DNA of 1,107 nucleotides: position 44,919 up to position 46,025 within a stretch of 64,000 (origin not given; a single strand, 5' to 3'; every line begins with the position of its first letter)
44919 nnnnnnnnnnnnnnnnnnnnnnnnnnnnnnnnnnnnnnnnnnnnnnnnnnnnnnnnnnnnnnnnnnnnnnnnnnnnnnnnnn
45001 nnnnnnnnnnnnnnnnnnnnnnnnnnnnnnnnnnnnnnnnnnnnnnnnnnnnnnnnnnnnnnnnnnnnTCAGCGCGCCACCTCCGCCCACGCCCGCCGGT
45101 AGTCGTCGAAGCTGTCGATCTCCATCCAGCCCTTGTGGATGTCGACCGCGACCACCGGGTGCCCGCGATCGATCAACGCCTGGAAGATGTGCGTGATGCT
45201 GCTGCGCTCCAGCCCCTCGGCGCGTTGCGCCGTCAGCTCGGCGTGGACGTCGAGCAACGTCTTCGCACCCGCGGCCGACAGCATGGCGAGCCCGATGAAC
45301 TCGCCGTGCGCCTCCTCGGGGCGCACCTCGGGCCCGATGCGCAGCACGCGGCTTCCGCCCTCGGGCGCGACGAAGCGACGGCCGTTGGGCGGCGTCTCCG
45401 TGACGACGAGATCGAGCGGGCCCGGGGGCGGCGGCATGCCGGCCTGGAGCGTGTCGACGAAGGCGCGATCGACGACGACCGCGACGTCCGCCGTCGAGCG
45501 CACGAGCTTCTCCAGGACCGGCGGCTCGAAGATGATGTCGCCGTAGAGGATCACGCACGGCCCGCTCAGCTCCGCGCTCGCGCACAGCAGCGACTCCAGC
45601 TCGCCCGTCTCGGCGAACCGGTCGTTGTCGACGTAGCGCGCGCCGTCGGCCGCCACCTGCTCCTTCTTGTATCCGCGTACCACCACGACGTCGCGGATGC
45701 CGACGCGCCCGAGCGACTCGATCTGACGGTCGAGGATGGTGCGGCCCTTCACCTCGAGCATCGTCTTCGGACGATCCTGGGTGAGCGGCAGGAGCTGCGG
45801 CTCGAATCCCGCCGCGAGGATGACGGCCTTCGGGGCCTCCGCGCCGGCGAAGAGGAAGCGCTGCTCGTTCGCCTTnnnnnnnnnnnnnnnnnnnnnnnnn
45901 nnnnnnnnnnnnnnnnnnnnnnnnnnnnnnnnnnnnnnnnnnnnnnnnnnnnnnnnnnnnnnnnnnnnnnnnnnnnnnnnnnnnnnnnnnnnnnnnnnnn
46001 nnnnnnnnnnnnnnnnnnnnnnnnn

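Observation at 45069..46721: Ppm-PntC fusion: PEP mutase carrying its own cytidylyltransferase domain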

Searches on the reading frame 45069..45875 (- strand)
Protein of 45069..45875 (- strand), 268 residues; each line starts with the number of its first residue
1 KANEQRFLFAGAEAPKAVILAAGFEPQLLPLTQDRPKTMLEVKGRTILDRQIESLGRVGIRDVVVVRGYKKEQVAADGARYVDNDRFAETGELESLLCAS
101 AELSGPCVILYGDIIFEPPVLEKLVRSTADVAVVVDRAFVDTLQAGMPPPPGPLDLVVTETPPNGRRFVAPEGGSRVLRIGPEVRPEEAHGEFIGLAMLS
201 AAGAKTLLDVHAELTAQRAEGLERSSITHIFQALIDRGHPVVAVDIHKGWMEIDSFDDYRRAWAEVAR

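Call 10: search_solved_structures(query=window:45069-45860:-, max_evalue=0.01, show_alignments=3)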
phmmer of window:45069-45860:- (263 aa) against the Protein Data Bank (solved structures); distinct sequences matched with E-value up to 0.01: 18.
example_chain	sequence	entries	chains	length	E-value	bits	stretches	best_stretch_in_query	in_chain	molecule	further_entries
1jyk_A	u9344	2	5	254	9.3e-15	58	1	11-123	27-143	CTP:phosphocholine Cytidylyltransferase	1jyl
2ggo_A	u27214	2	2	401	5.1e-08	36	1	11-112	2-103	401aa long hypothetical glucose-1-phosphate thymidylyltransferase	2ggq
5z09_A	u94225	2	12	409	8.3e-07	32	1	11-112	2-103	Dual sugar-1-phosphate nucleotidylyltransferase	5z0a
6pd1_A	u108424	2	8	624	9.7e-06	28.5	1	11-121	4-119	Nucleotidyl transferase/aminotransferase, class V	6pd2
4y7t_A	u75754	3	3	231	1.4e-05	28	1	11-87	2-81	Nucleotidyl transferase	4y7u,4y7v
8hhd_A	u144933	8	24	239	1.7e-05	27.7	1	10-87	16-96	Nucleotidyl transferase | N-acetylmuramate alpha-1-phosphate uridylyltransferase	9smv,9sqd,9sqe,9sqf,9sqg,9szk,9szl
7o2n_A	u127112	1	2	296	5.2e-05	26.1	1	10-73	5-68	Probable UTP--glucose-1-phosphate uridylyltransferase YngB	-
7b1r_A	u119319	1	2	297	5.3e-05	26.1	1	10-73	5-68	Probable UTP--glucose-1-phosphate uridylyltransferase YngB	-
7whr_B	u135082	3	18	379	7.9e-05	25.5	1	8-69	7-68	Nucleotidyl transferase family protein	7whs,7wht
7x8j_A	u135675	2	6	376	0.00017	24.4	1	11-68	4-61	Mannose-1-phosphate guanylyltransferase 1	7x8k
8yre_D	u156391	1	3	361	0.00022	24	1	11-68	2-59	Mannose-1-phosphate guanylyltransferase 1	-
7d72_K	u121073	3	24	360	0.0017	21.2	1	11-67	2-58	Mannose-1-phosphate guanyltransferase beta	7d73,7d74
9o90_A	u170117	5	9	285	0.0018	21.1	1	11-80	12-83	UTP--glucose-1-phosphate uridylyltransferase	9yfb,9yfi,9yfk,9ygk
1tzf_A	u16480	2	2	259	0.0018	21.1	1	9-69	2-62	Glucose-1-phosphate cytidylyltransferase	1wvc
2xme_A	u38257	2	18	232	0.0047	19.7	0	4-137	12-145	CTP-INOSITOL-1-PHOSPHATE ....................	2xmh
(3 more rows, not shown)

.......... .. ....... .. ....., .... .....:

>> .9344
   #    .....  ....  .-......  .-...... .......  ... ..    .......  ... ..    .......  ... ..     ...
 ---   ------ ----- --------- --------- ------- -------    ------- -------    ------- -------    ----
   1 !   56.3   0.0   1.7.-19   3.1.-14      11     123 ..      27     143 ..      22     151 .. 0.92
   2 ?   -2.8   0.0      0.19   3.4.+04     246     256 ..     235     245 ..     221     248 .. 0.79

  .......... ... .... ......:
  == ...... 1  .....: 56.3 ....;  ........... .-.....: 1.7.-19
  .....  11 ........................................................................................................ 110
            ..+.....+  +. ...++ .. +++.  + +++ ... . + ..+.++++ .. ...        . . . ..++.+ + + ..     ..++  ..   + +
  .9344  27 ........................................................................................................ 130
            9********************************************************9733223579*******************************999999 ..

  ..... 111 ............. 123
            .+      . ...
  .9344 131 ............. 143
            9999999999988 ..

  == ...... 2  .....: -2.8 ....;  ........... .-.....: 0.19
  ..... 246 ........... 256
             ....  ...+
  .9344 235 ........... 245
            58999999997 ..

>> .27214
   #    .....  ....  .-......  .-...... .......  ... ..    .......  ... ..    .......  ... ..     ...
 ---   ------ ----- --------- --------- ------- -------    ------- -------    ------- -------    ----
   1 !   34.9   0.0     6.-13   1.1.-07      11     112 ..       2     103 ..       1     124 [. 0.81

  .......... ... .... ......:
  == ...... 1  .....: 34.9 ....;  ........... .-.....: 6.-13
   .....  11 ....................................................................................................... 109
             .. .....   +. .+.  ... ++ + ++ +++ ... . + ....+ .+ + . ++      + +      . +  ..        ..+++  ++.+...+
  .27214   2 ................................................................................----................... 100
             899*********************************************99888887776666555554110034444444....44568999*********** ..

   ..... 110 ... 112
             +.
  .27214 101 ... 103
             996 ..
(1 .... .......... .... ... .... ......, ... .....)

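Call 21: search_protein_representatives(protein=window:45069-45875:-)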
Query: 268 residues. Proteins with E-value up to 0.001 (for the whole library): 9382; up to 1e-10: 2381; up to 1e-30: 112. The best 150 are listed.
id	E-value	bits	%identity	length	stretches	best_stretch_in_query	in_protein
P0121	8.5e-144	494.1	83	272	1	1-268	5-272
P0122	3.3e-84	298.8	72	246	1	2-204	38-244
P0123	4.8e-80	285.1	72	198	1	33-238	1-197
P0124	2.1e-76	273.2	84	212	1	1-153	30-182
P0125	2.2e-73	263.3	50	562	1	3-266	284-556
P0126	1.2e-71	257.6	50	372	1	1-267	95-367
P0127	8.3e-66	238.5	49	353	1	3-264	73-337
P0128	2.5e-65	236.9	69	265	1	20-187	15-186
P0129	3.3e-64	233.2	46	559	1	2-266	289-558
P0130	4.5e-64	232.8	48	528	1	3-266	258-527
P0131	2.2e-60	220.7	44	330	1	2-264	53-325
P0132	2.4e-60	220.6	46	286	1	2-266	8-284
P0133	2.6e-59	217.2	48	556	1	3-265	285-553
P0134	8.2e-59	215.5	50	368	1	1-251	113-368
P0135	2.1e-57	210.9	40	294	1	1-266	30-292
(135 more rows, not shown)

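Call 36: search_solved_structures(query=A1, max_evalue=0.001, show_alignments=5)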
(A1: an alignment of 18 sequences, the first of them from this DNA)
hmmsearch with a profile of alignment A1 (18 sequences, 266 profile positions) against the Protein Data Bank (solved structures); distinct sequences matched with E-value up to 0.001: 29.
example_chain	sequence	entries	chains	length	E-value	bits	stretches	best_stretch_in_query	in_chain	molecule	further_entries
1jyk_A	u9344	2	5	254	1e-18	70.8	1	4-119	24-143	CTP:phosphocholine Cytidylyltransferase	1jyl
2ggo_A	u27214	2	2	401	2e-13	53.4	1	7-109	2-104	401aa long hypothetical glucose-1-phosphate thymidylyltransferase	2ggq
6pd1_A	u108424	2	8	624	6.6e-12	48.5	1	7-125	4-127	Nucleotidyl transferase/aminotransferase, class V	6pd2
5z09_A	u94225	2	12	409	8.5e-12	48.1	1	7-108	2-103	Dual sugar-1-phosphate nucleotidylyltransferase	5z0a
5xhw_A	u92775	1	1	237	1.4e-06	31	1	8-65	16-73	Putative 6-deoxy-D-mannoheptose pathway protein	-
6jq8_A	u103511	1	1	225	1.6e-06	30.9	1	8-65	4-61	Putative 6-deoxy-D-mannoheptose pathway protein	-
2v0h_A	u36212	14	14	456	2.4e-06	30.2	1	2-126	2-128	BIFUNCTIONAL PROTEIN GLMU | GLUCOSAMINE-1-PHOSPHATE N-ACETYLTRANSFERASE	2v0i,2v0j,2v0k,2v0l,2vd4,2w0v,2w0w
8hhd_A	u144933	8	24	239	2.9e-06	30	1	3-66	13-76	Nucleotidyl transferase | N-acetylmuramate alpha-1-phosphate uridylyltransferase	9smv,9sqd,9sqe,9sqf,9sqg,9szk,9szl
2xme_A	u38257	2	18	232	9.7e-06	28.3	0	6-120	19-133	CTP-INOSITOL-1-PHOSPHATE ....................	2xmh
4jd0_A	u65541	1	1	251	1.2e-05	27.9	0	6-116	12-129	Nucleotidyl transferase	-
9y3p_A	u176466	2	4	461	1.5e-05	27.6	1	6-162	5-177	Translation initiation factor eIF2B subunit epsilon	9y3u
4y7t_A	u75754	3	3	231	1.9e-05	27.3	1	7-66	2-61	Nucleotidyl transferase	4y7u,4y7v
1tzf_A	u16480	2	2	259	1.9e-05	27.3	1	6-66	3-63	Glucose-1-phosphate cytidylyltransferase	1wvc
7k47_A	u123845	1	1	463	3.5e-05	26.4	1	4-129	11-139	Bifunctional protein GlmU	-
7whr_B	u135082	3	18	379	3.9e-05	26.3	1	3-66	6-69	Nucleotidyl transferase family protein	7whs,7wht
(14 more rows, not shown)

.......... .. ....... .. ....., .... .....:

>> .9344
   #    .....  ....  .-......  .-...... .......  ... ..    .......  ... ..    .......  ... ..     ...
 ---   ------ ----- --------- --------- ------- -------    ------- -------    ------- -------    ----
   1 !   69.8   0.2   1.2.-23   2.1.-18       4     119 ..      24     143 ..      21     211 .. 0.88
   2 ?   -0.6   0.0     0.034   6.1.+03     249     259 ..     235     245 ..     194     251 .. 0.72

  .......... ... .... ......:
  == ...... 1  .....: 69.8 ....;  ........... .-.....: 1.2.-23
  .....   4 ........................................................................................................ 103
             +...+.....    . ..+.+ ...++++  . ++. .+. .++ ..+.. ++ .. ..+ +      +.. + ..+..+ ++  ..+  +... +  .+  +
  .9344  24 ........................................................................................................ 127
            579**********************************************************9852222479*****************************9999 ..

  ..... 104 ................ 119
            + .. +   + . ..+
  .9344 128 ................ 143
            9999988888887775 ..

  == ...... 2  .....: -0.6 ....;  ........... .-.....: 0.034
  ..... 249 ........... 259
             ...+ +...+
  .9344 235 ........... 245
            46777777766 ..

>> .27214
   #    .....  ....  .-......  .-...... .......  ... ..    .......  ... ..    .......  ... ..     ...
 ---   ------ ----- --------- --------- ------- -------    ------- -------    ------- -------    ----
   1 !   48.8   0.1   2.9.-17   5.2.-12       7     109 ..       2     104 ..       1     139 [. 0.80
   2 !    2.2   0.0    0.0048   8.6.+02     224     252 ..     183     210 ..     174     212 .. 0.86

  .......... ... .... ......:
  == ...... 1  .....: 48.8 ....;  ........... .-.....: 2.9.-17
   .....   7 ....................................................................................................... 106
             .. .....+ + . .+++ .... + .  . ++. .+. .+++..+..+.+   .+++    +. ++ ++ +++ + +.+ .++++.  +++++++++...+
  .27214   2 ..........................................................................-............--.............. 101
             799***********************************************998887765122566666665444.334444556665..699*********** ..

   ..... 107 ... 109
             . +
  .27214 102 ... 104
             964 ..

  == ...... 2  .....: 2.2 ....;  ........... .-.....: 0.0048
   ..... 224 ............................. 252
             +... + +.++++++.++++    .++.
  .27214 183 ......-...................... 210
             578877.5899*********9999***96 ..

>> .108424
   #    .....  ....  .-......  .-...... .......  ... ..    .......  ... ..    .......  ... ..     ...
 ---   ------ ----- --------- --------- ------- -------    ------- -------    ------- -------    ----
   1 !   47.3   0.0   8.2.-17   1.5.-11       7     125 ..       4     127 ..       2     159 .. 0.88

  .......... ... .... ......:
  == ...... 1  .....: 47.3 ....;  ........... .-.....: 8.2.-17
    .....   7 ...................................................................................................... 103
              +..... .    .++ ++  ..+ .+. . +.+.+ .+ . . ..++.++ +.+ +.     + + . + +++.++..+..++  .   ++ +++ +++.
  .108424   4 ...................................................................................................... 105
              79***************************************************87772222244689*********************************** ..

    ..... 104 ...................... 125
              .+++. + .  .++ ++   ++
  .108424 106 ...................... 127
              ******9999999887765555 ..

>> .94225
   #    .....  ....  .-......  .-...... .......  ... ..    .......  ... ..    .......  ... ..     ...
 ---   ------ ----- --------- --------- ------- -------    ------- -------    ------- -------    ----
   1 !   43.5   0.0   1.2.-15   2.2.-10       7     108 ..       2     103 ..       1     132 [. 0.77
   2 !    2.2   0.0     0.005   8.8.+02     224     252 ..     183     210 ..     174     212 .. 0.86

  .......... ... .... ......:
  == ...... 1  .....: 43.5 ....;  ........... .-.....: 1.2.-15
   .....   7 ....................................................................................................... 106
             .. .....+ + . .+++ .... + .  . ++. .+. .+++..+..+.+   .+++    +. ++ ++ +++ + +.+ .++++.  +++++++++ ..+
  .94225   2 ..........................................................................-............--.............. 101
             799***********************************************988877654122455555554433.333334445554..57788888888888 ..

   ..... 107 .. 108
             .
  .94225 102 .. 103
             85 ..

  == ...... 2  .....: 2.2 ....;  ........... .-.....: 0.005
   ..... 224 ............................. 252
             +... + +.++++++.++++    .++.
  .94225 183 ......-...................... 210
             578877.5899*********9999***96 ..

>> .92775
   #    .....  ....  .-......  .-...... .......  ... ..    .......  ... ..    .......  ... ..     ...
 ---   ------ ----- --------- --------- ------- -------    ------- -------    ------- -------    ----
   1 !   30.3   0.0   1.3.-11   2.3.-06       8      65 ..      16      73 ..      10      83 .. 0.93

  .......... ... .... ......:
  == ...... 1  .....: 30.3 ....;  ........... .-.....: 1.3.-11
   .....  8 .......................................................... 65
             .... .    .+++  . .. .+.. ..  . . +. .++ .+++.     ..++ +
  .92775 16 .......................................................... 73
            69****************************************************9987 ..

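Call 68: predict_structure(alignment_id=A3)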
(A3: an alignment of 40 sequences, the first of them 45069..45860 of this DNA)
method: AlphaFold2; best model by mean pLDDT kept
length: 263 residues; sequences in the alignment: 40
mean_pLDDT: 90.4   pTM: 0.90
mean pLDDT of the five models: 90.4, 89.5, 88.9, 88.7, 73.2
residues with pLDDT >= 90: 176; 70-90: 79; 50-70: 6; < 50: 2
segments of 3 or more residues with pLDDT < 50: none
pLDDT, mean of each block of 10 residues (from residue 1): 75 88 83 91 95 94 91 95 92 95 94 92 96 90 81 90 83 95 94 97 98 92 97 97 86 83 44
secondary structure, 60 per line:
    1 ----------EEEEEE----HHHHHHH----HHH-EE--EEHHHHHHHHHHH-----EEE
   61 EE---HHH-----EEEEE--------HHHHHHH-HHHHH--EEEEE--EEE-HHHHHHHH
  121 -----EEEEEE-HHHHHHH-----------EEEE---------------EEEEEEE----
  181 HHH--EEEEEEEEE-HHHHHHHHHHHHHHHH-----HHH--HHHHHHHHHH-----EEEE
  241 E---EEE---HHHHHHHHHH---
elements in order: E11-16 H21-27 H42-52 E58-62 E74-78 H87-93 H95-99 E102-106 E109-111 H113-120 E126-131 H133-139 E151-154 E170-176 E186-194 H196-211 H222-231 E237-241 E245-247 H251-260

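Call 70: fold_search(model_id=the predicted structure, library=pdb)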
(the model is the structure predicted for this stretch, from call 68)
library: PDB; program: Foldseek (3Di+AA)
matches with E <= 10: 1283; with E <= 0.001: 734
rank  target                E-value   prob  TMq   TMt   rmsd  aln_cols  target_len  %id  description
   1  1jyk                  2.8e-15  1.00  0.71  0.81   3.5       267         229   22  Catalytic Mechanism of CTP:phosphocholine Cytidylyltransferase from Streptococcus pneumoniae (LicC) (released 2002-02-22)
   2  6pd2_C                3.4e-15  1.00  0.69  0.31   4.4       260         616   19  PntC-AEPT: fusion protein of phosphonate-specific cytidylyltransferase and 2-aminoethylphosphonate (AEP) transaminase  (released 2019-08-07)
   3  6pd1_B                7.7e-15  1.00  0.69  0.32   4.3       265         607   19  PntC-AEPT: fusion protein of phosphonate-specific cytidylyltransferase and 2-aminoethylphosphonate (AEP) transaminase  (released 2019-08-07)
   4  4mnd                  7.7e-15  1.00  0.65  0.43   3.8       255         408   24  Crystal structure of Archaeoglobus fulgidus IPCT-DIPPS bifunctional membrane protein (released 2014-07-02)
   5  6pd1_A                9.3e-15  1.00  0.71  0.32   3.5       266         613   20  PntC-AEPT: fusion protein of phosphonate-specific cytidylyltransferase and 2-aminoethylphosphonate (AEP) transaminase  (released 2019-08-07)
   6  6pd1_C                1.0e-14  1.00  0.71  0.32   3.5       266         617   20  PntC-AEPT: fusion protein of phosphonate-specific cytidylyltransferase and 2-aminoethylphosphonate (AEP) transaminase  (released 2019-08-07)
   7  6pd2_D                1.0e-14  1.00  0.63  0.30   4.7       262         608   20  PntC-AEPT: fusion protein of phosphonate-specific cytidylyltransferase and 2-aminoethylphosphonate (AEP) transaminase  (released 2019-08-07)
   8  1jyl_A                3.4e-14  1.00  0.69  0.79   3.8       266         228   22  Catalytic Mechanism of CTP:phosphocholine Cytidylyltransferase from Streptococcus pneumoniae (LicC) (released 2002-02-22)
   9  4jd0                  3.9e-14  1.00  0.73  0.78   3.6       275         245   20  Structure of the inositol-1-phosphate CTP transferase from T. maritima. (released 2013-09-18)
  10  2xme_E                4.4e-14  1.00  0.62  0.77   4.2       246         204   24  The X-ray structure of CTP:inositol-1-phosphate cytidylyltransferase from Archaeoglobus fulgidus (released 2011-05-04)
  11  6pd1_D                4.7e-14  1.00  0.68  0.31   4.2       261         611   20  PntC-AEPT: fusion protein of phosphonate-specific cytidylyltransferase and 2-aminoethylphosphonate (AEP) transaminase  (released 2019-08-07)
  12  1iim_A                4.7e-14  1.00  0.68  0.63   3.9       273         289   15  thymidylyltransferase complexed with TTP (released 2001-05-09)
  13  6pd2_A                9.8e-14  1.00  0.68  0.31   4.4       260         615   20  PntC-AEPT: fusion protein of phosphonate-specific cytidylyltransferase and 2-aminoethylphosphonate (AEP) transaminase  (released 2019-08-07)
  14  9ygk_B                1.3e-13  1.00  0.70  0.68   3.8       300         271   21  Crystal Structure UTP--glucose-1-phosphate uridylyltransferase from Bordetella pertussis (sulfate bound) (released 2025-10-08)
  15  2xmh_C                1.4e-13  1.00  0.62  0.79   4.0       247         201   23  The X-ray structure of CTP:inositol-1-phosphate cytidylyltransferase from Archaeoglobus fulgidus (released 2011-05-04)
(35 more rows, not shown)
